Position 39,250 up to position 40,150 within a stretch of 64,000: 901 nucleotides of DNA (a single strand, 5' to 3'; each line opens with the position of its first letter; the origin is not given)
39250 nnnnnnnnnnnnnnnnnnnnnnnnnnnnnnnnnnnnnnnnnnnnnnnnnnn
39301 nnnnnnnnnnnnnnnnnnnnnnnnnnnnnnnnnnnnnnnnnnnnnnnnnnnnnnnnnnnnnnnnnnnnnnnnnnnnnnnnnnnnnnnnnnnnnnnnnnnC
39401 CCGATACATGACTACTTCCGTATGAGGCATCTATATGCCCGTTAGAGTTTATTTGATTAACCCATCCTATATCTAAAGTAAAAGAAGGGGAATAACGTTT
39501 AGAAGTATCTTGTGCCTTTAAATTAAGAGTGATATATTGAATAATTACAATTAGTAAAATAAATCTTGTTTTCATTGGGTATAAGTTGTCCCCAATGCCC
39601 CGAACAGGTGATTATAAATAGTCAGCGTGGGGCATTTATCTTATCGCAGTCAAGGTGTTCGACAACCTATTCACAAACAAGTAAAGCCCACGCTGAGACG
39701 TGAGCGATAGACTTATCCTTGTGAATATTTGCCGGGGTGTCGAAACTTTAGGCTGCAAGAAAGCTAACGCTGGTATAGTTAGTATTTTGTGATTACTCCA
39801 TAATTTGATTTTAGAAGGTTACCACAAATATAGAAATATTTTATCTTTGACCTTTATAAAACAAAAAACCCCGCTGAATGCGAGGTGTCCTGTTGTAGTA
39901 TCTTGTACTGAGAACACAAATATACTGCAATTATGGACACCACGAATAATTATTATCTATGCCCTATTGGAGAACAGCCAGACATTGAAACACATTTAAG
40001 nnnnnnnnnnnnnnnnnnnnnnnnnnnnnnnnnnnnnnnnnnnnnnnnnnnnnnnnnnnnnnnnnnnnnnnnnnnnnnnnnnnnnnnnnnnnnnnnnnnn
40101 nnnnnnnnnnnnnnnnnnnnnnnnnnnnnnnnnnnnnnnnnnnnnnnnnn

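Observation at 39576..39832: Second copy of the structured block, inside the TIR-bounded cargo element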

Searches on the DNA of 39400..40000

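Call 6: search_rna_families(source=window, start=39400, end=40000, threshold=evalue, max_evalue=10, show_alignments=3)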
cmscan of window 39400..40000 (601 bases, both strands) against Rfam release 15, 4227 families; matches with E-value up to 10: 9.
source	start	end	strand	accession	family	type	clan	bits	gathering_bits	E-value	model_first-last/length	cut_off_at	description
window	39873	39954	+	RF03193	mir-2941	Gene; miRNA;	-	23.4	60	0.0063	1-82/82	no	mir-2941 microRNA precursor family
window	39826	39922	-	RF01770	rimP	Cis-reg; leader;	-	23.3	47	0.2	1-102/102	no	Gammaprotebacteria rimP leader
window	39864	39954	-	RF02701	PsrR1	Gene; sRNA;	-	19.1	42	0.51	1-79/79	no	Photosynthesis regulatory RNA1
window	39785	39905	-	RF01608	ceN102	Gene; snRNA; snoRNA; HACA-box;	-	19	50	2.5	1-142/142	no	Caenorhabditis snoRNA ceN80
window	39924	39999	+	RF02700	HtrA_thermometer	Cis-reg; thermoregulator;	-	17.1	52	2.4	1-46/46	no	HtrA 5' UTR thermometer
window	39861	39935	-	RF00513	Trp_leader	Cis-reg; leader;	-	16.4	41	1.6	1-100/100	no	Tryptophan operon leader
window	39818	39876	+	RF01414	Dicty_Class_I_RNA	Gene;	-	15.6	41.5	5.8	1-56/56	no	Class I RNA from Dictyostelium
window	39769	39845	+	RF03275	mir-2542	Gene; miRNA;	-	14.8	60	8.5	1-85/85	no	mir-2542 microRNA precursor family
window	39447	39487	+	RF01748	nuoG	Cis-reg;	-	14.5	33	2.3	1-43/43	no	nuoG RNA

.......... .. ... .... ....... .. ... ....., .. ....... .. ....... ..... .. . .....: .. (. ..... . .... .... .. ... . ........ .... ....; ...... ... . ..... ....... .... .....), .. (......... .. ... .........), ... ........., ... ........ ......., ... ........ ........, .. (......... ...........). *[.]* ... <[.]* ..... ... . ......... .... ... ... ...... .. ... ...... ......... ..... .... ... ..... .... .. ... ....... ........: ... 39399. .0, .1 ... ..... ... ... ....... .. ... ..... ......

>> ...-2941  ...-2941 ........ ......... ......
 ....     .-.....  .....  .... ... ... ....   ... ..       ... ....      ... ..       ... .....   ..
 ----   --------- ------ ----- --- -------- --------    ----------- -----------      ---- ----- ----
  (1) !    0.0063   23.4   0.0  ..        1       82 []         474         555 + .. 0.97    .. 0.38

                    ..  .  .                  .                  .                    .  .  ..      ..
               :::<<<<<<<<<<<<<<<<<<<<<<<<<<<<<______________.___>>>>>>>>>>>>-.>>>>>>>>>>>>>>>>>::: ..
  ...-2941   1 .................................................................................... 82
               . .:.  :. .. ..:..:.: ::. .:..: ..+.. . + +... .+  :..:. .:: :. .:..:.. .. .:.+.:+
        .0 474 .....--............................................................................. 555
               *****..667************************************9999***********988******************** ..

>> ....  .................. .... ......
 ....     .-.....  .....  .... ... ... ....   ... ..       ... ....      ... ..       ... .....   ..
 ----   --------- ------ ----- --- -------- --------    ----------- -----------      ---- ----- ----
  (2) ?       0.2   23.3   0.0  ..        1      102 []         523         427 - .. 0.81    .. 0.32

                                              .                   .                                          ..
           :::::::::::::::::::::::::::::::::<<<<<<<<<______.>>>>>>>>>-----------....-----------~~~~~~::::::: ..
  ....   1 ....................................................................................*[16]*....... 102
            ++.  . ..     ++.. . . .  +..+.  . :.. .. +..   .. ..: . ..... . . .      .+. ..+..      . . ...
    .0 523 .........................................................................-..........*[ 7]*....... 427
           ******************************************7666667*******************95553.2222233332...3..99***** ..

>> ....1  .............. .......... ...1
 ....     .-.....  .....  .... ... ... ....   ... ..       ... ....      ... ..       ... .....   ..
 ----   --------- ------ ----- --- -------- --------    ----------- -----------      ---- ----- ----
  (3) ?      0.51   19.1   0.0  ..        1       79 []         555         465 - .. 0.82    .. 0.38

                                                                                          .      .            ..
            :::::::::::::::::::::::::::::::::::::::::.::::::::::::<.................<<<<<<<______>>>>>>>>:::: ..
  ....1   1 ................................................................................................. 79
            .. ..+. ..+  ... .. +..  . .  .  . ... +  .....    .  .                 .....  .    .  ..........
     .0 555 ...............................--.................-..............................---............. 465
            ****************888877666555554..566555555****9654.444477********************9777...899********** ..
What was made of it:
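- On Any Rfam 15 family (4227 covariance models): Window 39400-40000 at E<=10 gives only weak, unrelated hits (call 6).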
